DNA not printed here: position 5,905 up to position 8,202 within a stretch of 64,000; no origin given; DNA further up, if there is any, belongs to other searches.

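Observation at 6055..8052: PAS-PAS sensor fused to a class III cyclase domain that keeps metal and adenine-specificity residues but lacks the transition-state Asn/Arg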

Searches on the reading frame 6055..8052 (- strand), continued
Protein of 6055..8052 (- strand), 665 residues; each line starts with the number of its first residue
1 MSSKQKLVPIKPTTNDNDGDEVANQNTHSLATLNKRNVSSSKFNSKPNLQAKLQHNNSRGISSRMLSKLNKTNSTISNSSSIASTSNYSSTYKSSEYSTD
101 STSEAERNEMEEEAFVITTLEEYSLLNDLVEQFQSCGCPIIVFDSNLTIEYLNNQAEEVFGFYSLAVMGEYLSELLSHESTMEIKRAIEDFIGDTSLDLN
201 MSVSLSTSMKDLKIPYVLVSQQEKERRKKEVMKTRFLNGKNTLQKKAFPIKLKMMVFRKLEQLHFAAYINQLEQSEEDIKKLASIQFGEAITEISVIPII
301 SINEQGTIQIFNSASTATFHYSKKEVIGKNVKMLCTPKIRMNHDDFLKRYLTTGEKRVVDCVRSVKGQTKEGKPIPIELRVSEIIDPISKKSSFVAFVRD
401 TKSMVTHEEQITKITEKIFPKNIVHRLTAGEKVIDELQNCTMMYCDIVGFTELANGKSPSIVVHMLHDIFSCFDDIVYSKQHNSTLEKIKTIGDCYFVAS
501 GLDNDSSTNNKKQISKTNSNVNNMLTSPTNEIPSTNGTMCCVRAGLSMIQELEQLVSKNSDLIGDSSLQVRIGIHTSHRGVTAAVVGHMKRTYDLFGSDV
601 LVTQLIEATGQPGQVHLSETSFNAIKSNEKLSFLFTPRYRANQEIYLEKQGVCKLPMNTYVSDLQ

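Call 32: find_homologous_proteins(query=P0262)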
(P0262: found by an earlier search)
Query P0262 (544 aa): 1075 proteins with E <= 0.001 among 8000 candidates; the best 120 are listed.
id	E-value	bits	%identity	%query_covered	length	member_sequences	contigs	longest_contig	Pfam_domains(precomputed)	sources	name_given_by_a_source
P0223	0.0e+0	1113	100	91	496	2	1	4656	PF13426.14,PF24820.2,PF08448.17,PF00211.26,PF00989.32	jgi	-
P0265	9.8e-171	587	51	98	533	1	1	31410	PF13426.14,PF24820.2,PF08448.17,PF00211.26,PF00989.32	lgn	-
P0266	1.4e-152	527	53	84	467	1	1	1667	PF13426.14,PF00211.26,PF00989.32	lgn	-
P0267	6.5e-77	278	42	61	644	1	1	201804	PF13426.14,PF08448.17,PF00211.26,PF00989.32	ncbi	ncbi:hypothetical protein ABK040_011592 [Willaertia magna]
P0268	5.1e-46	176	43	41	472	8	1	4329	PF00672.31,PF12729.14,PF00211.26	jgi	jgi:class 3 adenylate cyclase/HAMP domain-containing protein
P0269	1.2e-45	174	43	41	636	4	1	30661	PF00672.31,PF00211.26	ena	-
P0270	1.9e-45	174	35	59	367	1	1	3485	PF13426.14,PF08448.17,PF00211.26,PF00989.32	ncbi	-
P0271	1.5e-44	171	44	41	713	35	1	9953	PF00672.31,PF02743.25,PF00211.26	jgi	jgi:class 3 adenylate cyclase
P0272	6.1e-44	169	41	42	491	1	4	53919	PF00672.31,PF12729.14,PF00211.26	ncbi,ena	-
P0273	6.7e-44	169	38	43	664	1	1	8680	PF13426.14,PF13185.13,PF01590.33,PF08448.17,PF00211.26,PF00989.32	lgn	-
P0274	8.3e-44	168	42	42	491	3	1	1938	PF00672.31,PF12729.14,PF00211.26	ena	-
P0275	4.1e-43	166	39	45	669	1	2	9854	PF13426.14,PF13185.13,PF00211.26,PF00989.32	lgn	-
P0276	5.1e-43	166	39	45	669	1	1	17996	PF13426.14,PF13185.13,PF00211.26,PF00989.32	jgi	jgi:PAS domain S-box-containing protein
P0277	5.3e-43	166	36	57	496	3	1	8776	PF08447.19,PF13426.14,PF13188.14,PF08448.17,PF00211.26,PF00989.32,PF00072.31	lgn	-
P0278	1.1e-42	165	40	41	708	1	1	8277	PF00672.31,PF00211.26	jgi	jgi:class 3 adenylate cyclase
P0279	1.9e-42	164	42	41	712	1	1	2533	PF00672.31,PF00211.26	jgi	jgi:class 3 adenylate cyclase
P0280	2.0e-42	164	41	41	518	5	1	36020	PF11845.14,PF00211.26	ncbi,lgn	ncbi:MAG: adenylate/guanylate cyclase domain-containing protein [Cyanobacteria bacterium P01_C01_bin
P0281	2.2e-42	164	42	42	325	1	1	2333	PF00672.31,PF00211.26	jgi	jgi:class 3 adenylate cyclase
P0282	4.3e-42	163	42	39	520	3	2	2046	PF00211.26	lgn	-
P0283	4.9e-42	163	43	41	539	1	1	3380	PF00512.32,PF00211.26,PF00072.31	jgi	jgi:adenylate cyclase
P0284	5.7e-42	162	42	40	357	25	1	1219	PF00211.26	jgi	jgi:class 3 adenylate cyclase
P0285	7.1e-42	162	38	46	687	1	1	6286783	PF08447.19,PF13426.14,PF13188.14,PF01590.33,PF08448.17,PF00211.26,PF00989.32,PF00072.31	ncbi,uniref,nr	ncbi:adenylate/guanylate cyclase domain-containing protein [[Phormidium] sp. ETS-05]|uniref:adenylat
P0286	7.1e-42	162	42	39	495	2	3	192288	PF00672.31,PF12729.14,PF00211.26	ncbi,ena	-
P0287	7.9e-42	162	43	40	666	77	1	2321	PF00211.26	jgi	jgi:class 3 adenylate cyclase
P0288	8.1e-42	162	41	41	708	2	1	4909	PF00672.31,PF00211.26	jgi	jgi:class 3 adenylate cyclase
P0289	1.3e-41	161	35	57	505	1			PF08447.19,PF13426.14,PF13188.14,PF08448.17,PF00211.26,PF00989.32,PF00072.31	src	-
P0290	1.7e-41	161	37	46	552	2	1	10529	PF08447.19,PF13426.14,PF13188.14,PF01590.33,PF00211.26,PF00989.32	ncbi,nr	ncbi:MAG TPA: PAS domain S-box protein [Oscillatoriaceae cyanobacterium M33_DOE_052]|nr:PAS domain S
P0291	2.3e-41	160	44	39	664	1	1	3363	PF07695.18,PF00211.26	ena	-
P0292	2.3e-41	160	44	39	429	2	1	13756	PF00211.26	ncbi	-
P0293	2.9e-41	160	41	40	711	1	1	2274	PF00672.31,PF00211.26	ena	-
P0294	3.1e-41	160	42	39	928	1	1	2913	PF08447.19,PF13426.14,PF13188.14,PF13185.13,PF12860.14,PF08448.17,PF00211.26,PF00989.32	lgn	-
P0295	4.0e-41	160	41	41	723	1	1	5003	PF00672.31,PF00211.26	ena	-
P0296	4.3e-41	159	40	39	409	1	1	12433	PF00211.26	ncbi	ncbi:adenylate/guanylate cyclase domain-containing protein [Nitrospirota bacterium]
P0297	4.8e-41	159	42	43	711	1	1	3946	PF00672.31,PF02743.25,PF00211.26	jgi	jgi:class 3 adenylate cyclase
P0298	5.2e-41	159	41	41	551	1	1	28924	PF00512.32,PF00211.26,PF00072.31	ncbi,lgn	-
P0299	7.0e-41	159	40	41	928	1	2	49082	PF08447.19,PF13426.14,PF13188.14,PF13185.13,PF12860.14,PF08448.17,PF00211.26,PF00989.32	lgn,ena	-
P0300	7.4e-41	159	35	56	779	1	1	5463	PF08447.19,PF13426.14,PF13188.14,PF13185.13,PF01590.33,PF08448.17,PF00211.26,PF00989.32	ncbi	-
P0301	7.9e-41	159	43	39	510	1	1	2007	PF00672.31,PF12729.14,PF00211.26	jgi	-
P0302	8.2e-41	159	40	42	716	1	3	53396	PF00672.31,PF00211.26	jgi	jgi:class 3 adenylate cyclase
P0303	8.6e-41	158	43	39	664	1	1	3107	PF07695.18,PF00211.26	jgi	-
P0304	9.1e-41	158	41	41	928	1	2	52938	PF08447.19,PF13426.14,PF13188.14,PF13185.13,PF12860.14,PF24820.2,PF08448.17,PF00211.26,PF00989.32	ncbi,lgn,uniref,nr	ncbi:MAG: adenylate/guanylate cyclase domain-containing protein [Tychonema bourrellyi B0820]|uniref:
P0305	9.8e-41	158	42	40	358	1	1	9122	PF00211.26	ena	-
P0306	1.0e-40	158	40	41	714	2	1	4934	PF00672.31,PF02743.25,PF00211.26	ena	-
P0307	1.1e-40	158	41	41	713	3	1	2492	PF00672.31,PF00211.26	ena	-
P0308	1.8e-40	157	41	39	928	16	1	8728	PF08447.19,PF13426.14,PF13188.14,PF13185.13,PF12860.14,PF08448.17,PF00211.26,PF00989.32,PF14598.13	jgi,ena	-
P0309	2.8e-40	157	39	41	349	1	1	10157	PF00520.38,PF00211.26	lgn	-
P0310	2.9e-40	157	42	40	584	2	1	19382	PF00672.31,PF05228.20,PF00211.26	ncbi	ncbi:MAG: adenylate/guanylate cyclase domain-containing protein [Cyanobacteriota bacterium]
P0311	2.9e-40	157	37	46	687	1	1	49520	PF08447.19,PF13426.14,PF13188.14,PF01590.33,PF08448.17,PF00211.26,PF00989.32,PF00072.31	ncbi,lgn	ncbi:MAG: hypothetical protein Fur0025_28100 [Oscillatoriaceae cyanobacterium]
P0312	3.1e-40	157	45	35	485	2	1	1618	PF00512.32,PF00211.26,PF00072.31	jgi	jgi:adenylate cyclase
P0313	3.9e-40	156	41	41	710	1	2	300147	PF00672.31,PF00211.26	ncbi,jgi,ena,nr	ncbi:MAG TPA: adenylate/guanylate cyclase domain-containing protein [Terriglobales bacterium]|jgi:cl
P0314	4.0e-40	156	43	37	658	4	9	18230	PF17874.8,PF00515.35,PF13424.13,PF13176.13,PF14938.13,PF13432.13,PF00211.26,PF13181.13,PF07719.24,PF13374.13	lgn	-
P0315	4.1e-40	156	43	39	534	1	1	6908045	PF00512.32,PF00211.26,PF00072.31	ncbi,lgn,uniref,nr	ncbi:Two component system response regulator/histidine kinase, adenyl cyclase domain-containing [Des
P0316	5.2e-40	156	40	39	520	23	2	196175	PF01590.33,PF08448.17,PF00211.26,PF00989.32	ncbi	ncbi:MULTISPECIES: adenylate/guanylate cyclase domain-containing protein [unclassified Microcoleus]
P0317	5.6e-40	156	41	39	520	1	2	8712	PF00211.26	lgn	-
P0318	5.6e-40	156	41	39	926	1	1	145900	PF08447.19,PF13426.14,PF13188.14,PF13185.13,PF12860.14,PF08448.17,PF00211.26,PF00989.32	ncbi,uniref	ncbi:adenylate/guanylate cyclase domain-containing protein [Tychonema sp. BBK16]|uniref:adenylate/gu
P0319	6.0e-40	156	42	39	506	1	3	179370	PF13426.14,PF08448.17,PF00211.26,PF00989.32,PF00072.31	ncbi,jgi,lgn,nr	ncbi:MAG: response regulator [Cyanobacteria bacterium SID2]|nr:response regulator [Cyanobacteria bac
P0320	6.6e-40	156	43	39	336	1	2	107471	PF00211.26,PF00072.31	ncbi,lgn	-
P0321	6.9e-40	155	40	41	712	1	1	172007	PF00672.31,PF00211.26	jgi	jgi:class 3 adenylate cyclase/HAMP domain-containing protein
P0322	9.0e-40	155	42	41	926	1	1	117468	PF08447.19,PF13426.14,PF13188.14,PF13185.13,PF12860.14,PF08448.17,PF00211.26,PF00989.32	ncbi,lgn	-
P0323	9.2e-40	155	38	41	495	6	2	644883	PF07701.21,PF11845.14,PF00211.26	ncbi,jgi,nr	ncbi:MAG: DUF3365 domain-containing protein [Microcoleus vaginatus WJT46-NPBG5]|jgi:class 3 adenylat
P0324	9.2e-40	155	42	37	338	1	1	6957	PF00211.26,PF00072.31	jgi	jgi:adenylate cyclase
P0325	9.3e-40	155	42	39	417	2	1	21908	PF00211.26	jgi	jgi:class 3 adenylate cyclase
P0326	9.9e-40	155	38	42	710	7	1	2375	PF00672.31,PF02743.25,PF00211.26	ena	-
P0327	1.2e-39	155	39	42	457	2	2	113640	PF00211.26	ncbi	-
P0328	1.2e-39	155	40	39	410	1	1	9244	PF00211.26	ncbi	-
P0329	1.3e-39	155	42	37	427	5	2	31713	PF00211.26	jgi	jgi:class 3 adenylate cyclase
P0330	1.4e-39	154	45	37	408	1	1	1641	PF00211.26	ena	-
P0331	1.7e-39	154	40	39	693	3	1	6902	PF13426.14,PF13188.14,PF13185.13,PF08448.17,PF00211.26,PF00989.32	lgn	-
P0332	1.7e-39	154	45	36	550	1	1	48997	PF00512.32,PF00211.26,PF00072.31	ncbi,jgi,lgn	ncbi:MAG TPA: adenylate/guanylate cyclase domain-containing protein [Lacunisphaera sp.]|jgi:class 3 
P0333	1.7e-39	154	43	39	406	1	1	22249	PF00211.26,PF00072.31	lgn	-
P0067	1.7e-39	154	38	46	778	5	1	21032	PF08447.19,PF13426.14,PF13188.14,PF13185.13,PF01590.33,PF08448.17,PF00211.26,PF00989.32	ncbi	ncbi:MAG: adenylate/guanylate cyclase domain-containing protein [Cyanobacteria bacterium J06573_2]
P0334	1.8e-39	154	39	46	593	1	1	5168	PF08447.19,PF13426.14,PF13188.14,PF00211.26,PF00989.32,PF00072.31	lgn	-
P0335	1.8e-39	154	38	43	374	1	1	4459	PF00211.26,PF00072.31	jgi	jgi:adenylate cyclase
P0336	1.9e-39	154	42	39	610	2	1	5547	PF00211.26,PF03924.20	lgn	-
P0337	2.1e-39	154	40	41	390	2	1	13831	PF00211.26,PF00072.31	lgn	-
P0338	2.2e-39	154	44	35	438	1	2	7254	PF00211.26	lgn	-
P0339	2.2e-39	154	40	40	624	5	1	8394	PF00515.35,PF13424.13,PF13176.13,PF24885.2,PF00211.26,PF13181.13,PF07719.24,PF13374.13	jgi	-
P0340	2.3e-39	154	42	39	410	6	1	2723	PF20967.3,PF00211.26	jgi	-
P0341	2.3e-39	154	38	45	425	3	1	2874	PF20967.3,PF00211.26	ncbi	ncbi:MAG TPA: adenylate/guanylate cyclase domain-containing protein [Kofleriaceae bacterium]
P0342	2.7e-39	154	40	41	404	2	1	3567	PF00211.26,PF00072.31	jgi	jgi:adenylate cyclase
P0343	2.9e-39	153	41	37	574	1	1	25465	PF00672.31,PF05228.20,PF00211.26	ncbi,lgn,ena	-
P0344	3.1e-39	153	38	46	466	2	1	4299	PF20968.4,PF00211.26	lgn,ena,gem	-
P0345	3.1e-39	153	40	39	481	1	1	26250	PF13185.13,PF13492.13,PF00211.26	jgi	jgi:class 3 adenylate cyclase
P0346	3.2e-39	153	37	42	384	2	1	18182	PF00211.26,PF00072.31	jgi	jgi:adenylate cyclase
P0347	3.2e-39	153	40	41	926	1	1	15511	PF08447.19,PF13426.14,PF13188.14,PF13185.13,PF12860.14,PF08448.17,PF00211.26,PF00989.32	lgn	-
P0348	3.3e-39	153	39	42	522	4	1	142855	PF01590.33,PF08448.17,PF00211.26,PF00989.32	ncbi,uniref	ncbi:adenylate/guanylate cyclase domain-containing protein [Microcoleus sp. D2_18a_D3]|uniref:adenyl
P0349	3.3e-39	153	41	39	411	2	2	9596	PF00211.26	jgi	-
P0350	3.5e-39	153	39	41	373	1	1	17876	PF00211.26,PF00072.31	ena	-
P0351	4.1e-39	153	42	39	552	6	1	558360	PF00512.32,PF00211.26,PF00072.31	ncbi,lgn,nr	ncbi:MAG: adenylate/guanylate cyclase domain-containing protein [Lacunisphaera sp.]|nr:adenylate/gua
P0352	4.5e-39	153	43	40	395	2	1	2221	PF00211.26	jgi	-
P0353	4.6e-39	153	40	40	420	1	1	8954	PF00211.26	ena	-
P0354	4.8e-39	153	41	41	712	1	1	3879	PF00672.31,PF00211.26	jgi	jgi:class 3 adenylate cyclase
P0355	4.8e-39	153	41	39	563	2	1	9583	PF00211.26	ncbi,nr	ncbi:MAG: adenylate/guanylate cyclase domain-containing protein [Microcoleaceae cyanobacterium MO_20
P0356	5.3e-39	153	42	39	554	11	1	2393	PF00512.32,PF00211.26,PF00072.31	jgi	-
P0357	5.3e-39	153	41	39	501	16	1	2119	PF07701.21,PF11845.14,PF00211.26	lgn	-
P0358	5.4e-39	153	42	39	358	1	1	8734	PF00211.26,PF00072.31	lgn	-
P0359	5.5e-39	153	44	35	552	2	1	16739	PF00512.32,PF00211.26,PF00072.31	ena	-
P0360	5.6e-39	152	44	36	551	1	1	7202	PF00512.32,PF00211.26,PF00072.31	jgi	jgi:adenylate cyclase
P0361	5.7e-39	152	38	46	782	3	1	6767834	PF08447.19,PF13426.14,PF13188.14,PF13185.13,PF08448.17,PF00211.26,PF00989.32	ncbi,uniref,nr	ncbi:adenylate/guanylate cyclase domain-containing protein [Calothrix sp. PCC 6303]|uniref:adenylate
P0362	6.3e-39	152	41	42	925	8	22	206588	PF08447.19,PF13426.14,PF13188.14,PF13185.13,PF12860.14,PF08448.17,PF00211.26,PF00989.32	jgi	jgi:adenylate cyclase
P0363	6.3e-39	152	40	41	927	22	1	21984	PF08447.19,PF13426.14,PF13188.14,PF13185.13,PF12860.14,PF24820.2,PF08448.17,PF00211.26,PF00989.32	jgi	-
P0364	6.3e-39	152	34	57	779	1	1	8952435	PF08447.19,PF13426.14,PF13188.14,PF13185.13,PF01590.33,PF08448.17,PF00211.26,PF00989.32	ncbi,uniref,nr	ncbi:adenylate/guanylate cyclase [Calothrix parasitica NIES-267]|uniref:Adenylate cyclase n=1 Tax=Ca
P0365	6.4e-39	152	40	41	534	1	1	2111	PF00512.32,PF00211.26,PF00072.31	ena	-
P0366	6.6e-39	152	41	41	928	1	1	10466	PF08447.19,PF13426.14,PF13188.14,PF13185.13,PF12860.14,PF24820.2,PF08448.17,PF00211.26,PF00989.32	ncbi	-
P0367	6.7e-39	152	42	39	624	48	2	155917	PF00211.26,PF03924.20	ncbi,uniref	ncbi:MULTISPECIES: adenylate/guanylate cyclase domain-containing protein [unclassified Microcoleus]|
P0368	6.9e-39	152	43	39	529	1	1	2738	PF00512.32,PF00211.26,PF00072.31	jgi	jgi:adenylate cyclase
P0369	7.0e-39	152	40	39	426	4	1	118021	PF00211.26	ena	-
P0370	7.4e-39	152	41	41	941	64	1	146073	PF08447.19,PF13426.14,PF13188.14,PF13185.13,PF12860.14,PF24820.2,PF08448.17,PF00211.26,PF00989.32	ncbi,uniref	ncbi:adenylate/guanylate cyclase domain-containing protein [Microcoleus sp. MON1_C1]|uniref:adenylat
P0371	7.8e-39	152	42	39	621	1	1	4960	PF00211.26,PF03924.20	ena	-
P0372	8.0e-39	152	37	42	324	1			PF00211.26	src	-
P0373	8.3e-39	152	41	39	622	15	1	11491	PF00211.26,PF03924.20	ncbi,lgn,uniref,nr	ncbi:adenylate/guanylate cyclase domain-containing protein [Microcoleus sp. CAWBG58]|uniref:adenylat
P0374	8.6e-39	152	31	61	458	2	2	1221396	PF13426.14,PF13188.14,PF24820.2,PF08448.17,PF00211.26,PF00989.32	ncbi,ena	ncbi:MAG: adenylate/guanylate cyclase domain-containing protein [Spirulinaceae cyanobacterium]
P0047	8.7e-39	152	37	46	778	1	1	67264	PF08447.19,PF13426.14,PF13188.14,PF13185.13,PF01590.33,PF08448.17,PF00211.26,PF00989.32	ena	-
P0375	9.3e-39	152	43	38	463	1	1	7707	PF00211.26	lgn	-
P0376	9.5e-39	152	40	39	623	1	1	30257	PF00672.31,PF00211.26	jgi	jgi:adenylate cyclase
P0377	1.1e-38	152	42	41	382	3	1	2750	PF00211.26,PF00072.31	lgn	-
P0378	1.3e-38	151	44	35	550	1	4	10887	PF00512.32,PF00211.26,PF00072.31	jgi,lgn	jgi:class 3 adenylate cyclase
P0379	1.4e-38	151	41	39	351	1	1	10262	PF00211.26,PF00072.31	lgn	-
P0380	1.5e-38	151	42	39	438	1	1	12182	PF00211.26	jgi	jgi:class 3 adenylate cyclase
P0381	1.5e-38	151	41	39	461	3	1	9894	PF00211.26,PF03924.20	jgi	jgi:adenylate cyclase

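Call 35: find_homologous_proteins(query=P0267)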
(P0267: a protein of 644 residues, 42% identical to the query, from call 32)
Query P0267 (644 aa): 68 proteins with E <= 0.001 among 8000 candidates.
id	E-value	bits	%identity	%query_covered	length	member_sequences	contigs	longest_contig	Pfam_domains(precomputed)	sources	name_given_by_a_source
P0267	0.0e+0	1430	100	100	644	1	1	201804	PF13426.14,PF08448.17,PF00211.26,PF00989.32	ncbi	ncbi:hypothetical protein ABK040_011592 [Willaertia magna]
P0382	3.1e-206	705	62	82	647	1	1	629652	PF13426.14,PF13188.14,PF08448.17,PF00211.26,PF00989.32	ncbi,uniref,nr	ncbi:hypothetical protein C9374_005503 [Naegleria lovaniensis]|uniref:Adenylate cyclase n=1 Tax=Naeg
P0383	3.9e-204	698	61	82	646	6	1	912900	PF13426.14,PF13188.14,PF08448.17,PF00211.26,PF00989.32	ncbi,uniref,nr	ncbi:hypothetical protein FDP41_012873 [Naegleria fowleri]|uniref:Guanylate cyclase n=1 Tax=Naegleri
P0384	4.2e-149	516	57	66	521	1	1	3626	PF13426.14,PF13188.14,PF08448.17,PF00211.26,PF00989.32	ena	-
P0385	1.3e-145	504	61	61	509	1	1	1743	PF13426.14,PF13188.14,PF24820.2,PF08448.17,PF00211.26,PF00989.32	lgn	-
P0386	4.2e-107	377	45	50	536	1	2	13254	PF13596.13,PF13426.14,PF24820.2,PF08448.17,PF00211.26,PF00989.32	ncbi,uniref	ncbi:hypothetical protein AKO1_010388 [Acrasis kona]|uniref:Guanylate cyclase n=1 Tax=Acrasis kona T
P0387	2.3e-29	121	39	27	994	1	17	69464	PF07495.20,PF07494.18,PF00211.26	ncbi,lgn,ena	-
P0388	5.3e-29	119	35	32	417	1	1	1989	PF00211.26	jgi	jgi:class 3 adenylate cyclase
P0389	2.4e-21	94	36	14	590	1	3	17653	PF00015.27,PF08447.19,PF13426.14,PF13188.14,PF24820.2,PF08448.17,PF00989.32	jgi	jgi:methyl-accepting chemotaxis protein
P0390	4.6e-21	93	36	14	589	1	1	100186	PF00015.27,PF08447.19,PF13426.14,PF13188.14,PF24820.2,PF08448.17,PF00989.32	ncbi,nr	ncbi:MAG: PAS domain S-box protein [Marinobacter sp.]|nr:PAS domain S-box protein [Marinobacter sp.]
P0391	2.3e-16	78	34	25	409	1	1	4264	PF13426.14,PF13188.14,PF24820.2,PF13581.13,PF07730.20,PF08448.17,PF02518.32,PF00989.32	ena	-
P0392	2.6e-16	78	37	21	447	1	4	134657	PF13426.14,PF13188.14,PF02518.32,PF00512.32,PF00989.32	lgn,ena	-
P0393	6.9e-16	76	24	45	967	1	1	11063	PF08447.19,PF13426.14,PF13188.14,PF24820.2,PF08448.17,PF02518.32,PF00512.32,PF00989.32,PF00072.31,PF01627.29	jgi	jgi:PAS domain S-box-containing protein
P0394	1.6e-15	75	38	17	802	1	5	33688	PF08447.19,PF13426.14,PF13188.14,PF13185.13,PF12860.14,PF24820.2,PF01590.33,PF08448.17,PF02518.32,PF00512.32,PF00989.32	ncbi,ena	-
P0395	1.6e-15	75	32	21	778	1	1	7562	PF13426.14,PF13188.14,PF24820.2,PF07730.20,PF13596.13,PF08447.19,PF12860.14,PF13581.13,PF08448.17,PF02518.32,PF00989.32,PF14598.13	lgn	-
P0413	1.8e-7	48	29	23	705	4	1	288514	PF00672.31,PF02743.25,PF08448.17,PF00211.26,PF00989.32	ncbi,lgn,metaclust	metaclust:status=active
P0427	4.6e-6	44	31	32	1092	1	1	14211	PF00536.38,PF13424.13,PF00211.26,PF07647.25,PF13181.13,PF07719.24,PF13191.13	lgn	-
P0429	6.7e-6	43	29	22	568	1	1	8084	PF13185.13,PF00498.32,PF01590.33,PF16697.11,PF13492.13,PF00211.26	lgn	-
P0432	1.5e-5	42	27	25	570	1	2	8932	PF13185.13,PF00498.32,PF01590.33,PF16697.11,PF13492.13,PF00211.26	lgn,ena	-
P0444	4.1e-4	37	29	21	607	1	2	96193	PF00672.31,PF02743.25,PF00211.26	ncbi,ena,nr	ncbi:MAG: adenylate/guanylate cyclase domain-containing protein [Alphaproteobacteria bacterium]|nr:a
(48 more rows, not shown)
